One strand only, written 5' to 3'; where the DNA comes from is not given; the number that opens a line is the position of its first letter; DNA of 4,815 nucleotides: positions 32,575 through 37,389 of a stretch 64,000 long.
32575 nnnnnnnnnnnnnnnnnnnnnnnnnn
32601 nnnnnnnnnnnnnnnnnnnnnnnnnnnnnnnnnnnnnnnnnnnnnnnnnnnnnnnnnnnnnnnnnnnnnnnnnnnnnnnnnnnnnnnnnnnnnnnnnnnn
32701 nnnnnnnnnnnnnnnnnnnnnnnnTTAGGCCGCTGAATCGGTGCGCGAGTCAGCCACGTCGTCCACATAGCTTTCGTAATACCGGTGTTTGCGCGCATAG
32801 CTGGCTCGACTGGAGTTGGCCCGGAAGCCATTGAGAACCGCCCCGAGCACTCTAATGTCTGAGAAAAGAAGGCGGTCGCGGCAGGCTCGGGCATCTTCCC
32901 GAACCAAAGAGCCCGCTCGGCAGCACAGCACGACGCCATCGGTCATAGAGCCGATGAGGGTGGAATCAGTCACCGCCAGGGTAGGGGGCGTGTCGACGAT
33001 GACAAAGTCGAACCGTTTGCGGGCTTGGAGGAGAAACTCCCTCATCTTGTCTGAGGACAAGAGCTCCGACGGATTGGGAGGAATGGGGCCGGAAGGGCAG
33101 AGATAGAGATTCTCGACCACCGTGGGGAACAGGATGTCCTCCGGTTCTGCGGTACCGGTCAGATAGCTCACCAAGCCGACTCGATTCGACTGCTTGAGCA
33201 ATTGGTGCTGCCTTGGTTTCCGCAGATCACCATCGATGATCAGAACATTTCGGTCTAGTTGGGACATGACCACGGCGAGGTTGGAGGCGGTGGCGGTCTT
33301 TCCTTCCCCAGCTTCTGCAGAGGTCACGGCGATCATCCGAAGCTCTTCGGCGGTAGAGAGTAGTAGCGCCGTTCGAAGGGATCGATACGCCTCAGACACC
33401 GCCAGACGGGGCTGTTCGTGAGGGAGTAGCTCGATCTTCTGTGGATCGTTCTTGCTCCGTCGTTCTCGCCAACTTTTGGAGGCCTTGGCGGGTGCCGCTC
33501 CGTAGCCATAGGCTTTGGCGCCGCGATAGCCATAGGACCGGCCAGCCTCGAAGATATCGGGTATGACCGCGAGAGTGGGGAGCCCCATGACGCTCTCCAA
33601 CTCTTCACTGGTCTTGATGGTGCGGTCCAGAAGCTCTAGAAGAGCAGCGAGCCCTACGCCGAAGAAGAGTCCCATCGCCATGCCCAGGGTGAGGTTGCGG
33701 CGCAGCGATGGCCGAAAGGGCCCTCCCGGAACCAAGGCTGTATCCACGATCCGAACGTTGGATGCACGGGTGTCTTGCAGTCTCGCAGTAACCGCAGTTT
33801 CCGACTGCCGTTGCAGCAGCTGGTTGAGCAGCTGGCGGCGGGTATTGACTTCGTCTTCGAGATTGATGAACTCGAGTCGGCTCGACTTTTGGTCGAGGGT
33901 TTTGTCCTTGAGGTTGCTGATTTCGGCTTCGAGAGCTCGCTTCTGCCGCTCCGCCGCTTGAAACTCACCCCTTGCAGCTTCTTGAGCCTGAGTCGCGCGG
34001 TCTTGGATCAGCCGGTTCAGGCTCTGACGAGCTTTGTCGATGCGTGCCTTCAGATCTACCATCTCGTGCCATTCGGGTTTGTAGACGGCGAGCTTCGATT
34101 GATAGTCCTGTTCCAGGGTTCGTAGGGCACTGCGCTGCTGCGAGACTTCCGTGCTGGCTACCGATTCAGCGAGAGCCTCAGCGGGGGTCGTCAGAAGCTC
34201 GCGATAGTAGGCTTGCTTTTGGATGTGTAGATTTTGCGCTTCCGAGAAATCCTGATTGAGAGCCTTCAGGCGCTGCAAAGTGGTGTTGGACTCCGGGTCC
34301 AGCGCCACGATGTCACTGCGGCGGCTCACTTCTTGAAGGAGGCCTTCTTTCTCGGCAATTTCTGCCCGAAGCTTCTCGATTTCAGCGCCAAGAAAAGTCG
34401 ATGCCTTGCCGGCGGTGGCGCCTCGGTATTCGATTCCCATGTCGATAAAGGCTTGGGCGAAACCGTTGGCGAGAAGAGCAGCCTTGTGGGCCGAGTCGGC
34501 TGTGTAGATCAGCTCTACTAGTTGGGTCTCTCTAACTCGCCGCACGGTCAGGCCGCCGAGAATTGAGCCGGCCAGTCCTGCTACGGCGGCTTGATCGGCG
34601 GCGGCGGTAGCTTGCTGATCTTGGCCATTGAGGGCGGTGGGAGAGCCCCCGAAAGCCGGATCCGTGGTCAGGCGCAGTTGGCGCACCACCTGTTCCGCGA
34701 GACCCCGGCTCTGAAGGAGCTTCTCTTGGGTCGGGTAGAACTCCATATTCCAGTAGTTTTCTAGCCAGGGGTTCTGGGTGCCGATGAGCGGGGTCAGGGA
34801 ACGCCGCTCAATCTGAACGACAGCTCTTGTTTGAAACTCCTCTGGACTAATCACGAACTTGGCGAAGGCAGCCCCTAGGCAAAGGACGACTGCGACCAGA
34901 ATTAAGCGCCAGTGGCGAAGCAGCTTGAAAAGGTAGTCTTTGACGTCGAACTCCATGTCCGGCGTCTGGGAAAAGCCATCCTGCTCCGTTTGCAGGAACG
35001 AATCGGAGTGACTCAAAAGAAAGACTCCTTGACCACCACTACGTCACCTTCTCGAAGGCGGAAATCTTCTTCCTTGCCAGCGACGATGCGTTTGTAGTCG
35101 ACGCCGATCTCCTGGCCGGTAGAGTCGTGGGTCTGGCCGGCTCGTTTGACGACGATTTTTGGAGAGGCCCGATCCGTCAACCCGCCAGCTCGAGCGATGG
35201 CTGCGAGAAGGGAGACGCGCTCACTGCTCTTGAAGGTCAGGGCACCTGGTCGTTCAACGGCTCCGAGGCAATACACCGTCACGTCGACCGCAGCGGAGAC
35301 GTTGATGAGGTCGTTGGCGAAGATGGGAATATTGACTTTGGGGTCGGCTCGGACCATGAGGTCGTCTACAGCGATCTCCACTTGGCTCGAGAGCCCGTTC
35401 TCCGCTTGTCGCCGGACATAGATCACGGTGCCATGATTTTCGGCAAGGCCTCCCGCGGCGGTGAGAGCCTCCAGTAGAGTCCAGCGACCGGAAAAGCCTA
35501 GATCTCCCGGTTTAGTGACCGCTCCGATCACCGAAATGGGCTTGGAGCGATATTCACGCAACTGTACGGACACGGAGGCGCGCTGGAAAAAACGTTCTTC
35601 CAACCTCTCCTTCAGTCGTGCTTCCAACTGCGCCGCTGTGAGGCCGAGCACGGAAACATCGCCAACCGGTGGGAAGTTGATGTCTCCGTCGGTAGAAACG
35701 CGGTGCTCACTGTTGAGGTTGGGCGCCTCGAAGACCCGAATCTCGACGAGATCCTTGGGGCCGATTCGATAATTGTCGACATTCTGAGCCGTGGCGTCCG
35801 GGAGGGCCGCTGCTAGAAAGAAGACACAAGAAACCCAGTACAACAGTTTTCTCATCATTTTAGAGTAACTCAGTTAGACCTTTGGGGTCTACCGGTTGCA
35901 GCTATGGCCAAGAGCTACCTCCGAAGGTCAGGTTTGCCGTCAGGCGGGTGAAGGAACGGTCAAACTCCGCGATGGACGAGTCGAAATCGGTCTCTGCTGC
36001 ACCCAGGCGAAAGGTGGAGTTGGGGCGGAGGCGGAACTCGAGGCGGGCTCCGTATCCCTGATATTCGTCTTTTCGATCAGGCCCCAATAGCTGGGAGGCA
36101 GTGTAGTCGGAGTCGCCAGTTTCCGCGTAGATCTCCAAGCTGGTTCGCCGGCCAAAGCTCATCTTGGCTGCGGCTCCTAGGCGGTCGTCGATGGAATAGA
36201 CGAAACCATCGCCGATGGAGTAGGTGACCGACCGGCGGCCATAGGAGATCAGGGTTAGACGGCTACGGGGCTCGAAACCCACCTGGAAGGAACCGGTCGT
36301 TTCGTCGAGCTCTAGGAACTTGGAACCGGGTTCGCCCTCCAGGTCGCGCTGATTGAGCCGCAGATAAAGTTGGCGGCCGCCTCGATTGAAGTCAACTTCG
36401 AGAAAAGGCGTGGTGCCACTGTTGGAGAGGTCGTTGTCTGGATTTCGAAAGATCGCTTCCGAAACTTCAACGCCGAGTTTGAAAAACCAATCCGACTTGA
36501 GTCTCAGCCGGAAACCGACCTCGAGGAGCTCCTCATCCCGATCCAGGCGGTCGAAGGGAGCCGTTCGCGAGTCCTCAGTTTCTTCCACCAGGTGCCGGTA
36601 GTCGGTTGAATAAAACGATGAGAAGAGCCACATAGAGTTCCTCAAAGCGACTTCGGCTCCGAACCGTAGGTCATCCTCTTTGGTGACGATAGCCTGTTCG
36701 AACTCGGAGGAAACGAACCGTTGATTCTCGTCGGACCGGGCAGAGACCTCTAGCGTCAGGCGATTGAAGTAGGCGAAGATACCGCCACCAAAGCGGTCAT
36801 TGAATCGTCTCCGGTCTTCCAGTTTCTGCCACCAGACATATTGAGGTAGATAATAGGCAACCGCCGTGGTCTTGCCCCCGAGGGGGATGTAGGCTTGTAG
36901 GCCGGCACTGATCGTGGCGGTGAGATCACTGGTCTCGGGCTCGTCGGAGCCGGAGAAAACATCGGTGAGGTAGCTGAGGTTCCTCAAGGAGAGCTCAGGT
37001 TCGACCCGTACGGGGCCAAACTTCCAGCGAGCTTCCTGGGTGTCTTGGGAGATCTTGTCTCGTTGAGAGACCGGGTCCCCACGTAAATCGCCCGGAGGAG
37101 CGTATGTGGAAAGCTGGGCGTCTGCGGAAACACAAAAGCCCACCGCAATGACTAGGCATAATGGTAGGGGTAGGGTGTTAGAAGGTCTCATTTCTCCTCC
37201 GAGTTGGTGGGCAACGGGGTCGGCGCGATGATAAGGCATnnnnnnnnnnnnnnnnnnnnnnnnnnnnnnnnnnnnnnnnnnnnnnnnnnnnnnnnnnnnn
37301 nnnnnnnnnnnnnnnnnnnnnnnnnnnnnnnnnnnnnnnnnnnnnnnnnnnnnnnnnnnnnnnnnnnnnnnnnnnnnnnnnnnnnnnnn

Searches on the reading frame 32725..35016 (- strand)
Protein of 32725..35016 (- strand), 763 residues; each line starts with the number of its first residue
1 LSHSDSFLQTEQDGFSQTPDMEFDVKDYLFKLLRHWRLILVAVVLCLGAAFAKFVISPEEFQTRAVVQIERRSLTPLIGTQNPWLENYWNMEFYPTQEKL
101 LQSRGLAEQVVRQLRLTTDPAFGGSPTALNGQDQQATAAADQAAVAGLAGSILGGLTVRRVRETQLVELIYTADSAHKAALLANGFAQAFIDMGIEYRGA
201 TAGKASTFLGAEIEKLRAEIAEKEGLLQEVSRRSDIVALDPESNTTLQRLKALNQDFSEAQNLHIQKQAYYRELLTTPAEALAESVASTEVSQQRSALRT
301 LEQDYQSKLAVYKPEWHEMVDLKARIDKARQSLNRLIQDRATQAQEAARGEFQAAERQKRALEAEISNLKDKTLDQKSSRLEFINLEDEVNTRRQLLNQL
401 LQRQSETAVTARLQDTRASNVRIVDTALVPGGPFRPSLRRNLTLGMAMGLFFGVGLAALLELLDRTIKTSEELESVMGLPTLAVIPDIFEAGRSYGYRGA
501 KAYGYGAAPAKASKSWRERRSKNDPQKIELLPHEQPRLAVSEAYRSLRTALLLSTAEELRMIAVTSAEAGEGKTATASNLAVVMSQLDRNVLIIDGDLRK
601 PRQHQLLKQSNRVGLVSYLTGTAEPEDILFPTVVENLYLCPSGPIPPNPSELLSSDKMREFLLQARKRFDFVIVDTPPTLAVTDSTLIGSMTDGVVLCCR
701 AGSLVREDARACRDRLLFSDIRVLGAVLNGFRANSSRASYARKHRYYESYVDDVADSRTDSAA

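Call 6: search_protein_families(library=pfam, proteins=[window:32725-35016:-], max_evalue=0.0001)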
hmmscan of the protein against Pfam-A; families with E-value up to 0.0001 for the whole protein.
window:32725-35016:- (763 aa): 5 families
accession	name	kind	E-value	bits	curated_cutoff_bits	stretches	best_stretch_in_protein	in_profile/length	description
PF13614.12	AAA_31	-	3.2e-14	53.7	27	1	560-686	2-135/177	AAA domain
PF13807.11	GNVR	-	1.9e-10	40.9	27.7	1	382-458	5-78/82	G-rich domain on putative tyrosine kinase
PF02706.20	Wzz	-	2.7e-09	37.7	25.5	1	22-114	2-91/91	Chain length determinant protein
PF10609.15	ParA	-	5e-08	33.1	27.1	1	560-729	4-173/246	NUBPL iron-transfer P-loop NTPase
PF01656.29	CbiA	-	1.6e-06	28.5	25.4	1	562-734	1-86/125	CobQ/CobB/MinD/ParA nucleotide binding domain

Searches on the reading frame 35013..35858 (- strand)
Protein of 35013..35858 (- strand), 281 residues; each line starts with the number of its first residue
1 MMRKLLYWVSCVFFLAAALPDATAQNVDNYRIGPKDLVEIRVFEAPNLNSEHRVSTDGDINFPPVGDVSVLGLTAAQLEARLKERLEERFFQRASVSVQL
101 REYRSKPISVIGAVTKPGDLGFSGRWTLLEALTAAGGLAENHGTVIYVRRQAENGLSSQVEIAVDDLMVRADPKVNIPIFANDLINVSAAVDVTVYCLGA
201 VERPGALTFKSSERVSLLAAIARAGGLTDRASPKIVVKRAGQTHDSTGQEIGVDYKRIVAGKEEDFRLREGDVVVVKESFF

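Call 6: search_protein_families(library=pfam, proteins=[window:35013-35858:-], max_evalue=0.0001)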
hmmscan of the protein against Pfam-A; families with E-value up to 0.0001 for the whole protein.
window:35013-35858:- (281 aa): 3 families
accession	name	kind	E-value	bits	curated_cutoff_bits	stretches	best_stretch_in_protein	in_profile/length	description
PF02563.21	Poly_export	-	7.8e-23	80.9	28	1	25-100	2-76/77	Polysaccharide biosynthesis/export protein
PF22461.2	SLBB_2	-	1.4e-14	54.4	27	2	195-276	3-79/79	SLBB domain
PF10531.15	SLBB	-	1.1e-13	51.2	27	1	195-247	2-48/55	SLBB domain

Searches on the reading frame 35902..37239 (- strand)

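Call 6: search_protein_families(library=pfam, proteins=[window:35902-37239:-], max_evalue=0.0001)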
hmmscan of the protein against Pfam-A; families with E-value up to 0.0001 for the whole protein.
window:35902-37239:- (445 aa): 0 families

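Call 10: search_protein_families(library=pfam, proteins=[window:35902-37239:-], max_evalue=0.01)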
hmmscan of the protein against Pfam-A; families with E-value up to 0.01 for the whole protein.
window:35902-37239:- (445 aa): 0 families

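Call 83: search_protein_families(library=pfam, proteins=[window:35902-37239:-], max_evalue=1)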
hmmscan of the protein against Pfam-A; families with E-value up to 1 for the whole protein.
window:35902-37239:- (445 aa): 2 families
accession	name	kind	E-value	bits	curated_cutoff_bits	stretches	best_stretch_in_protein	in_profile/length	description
PF10082.15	BBP2_2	-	0.046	13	23.7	1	340-438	282-375/378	Putative beta-barrel porin 2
PF13505.12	OMP_b-brl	-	0.076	13.6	28.7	1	348-440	52-135/175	Outer membrane protein beta-barrel domain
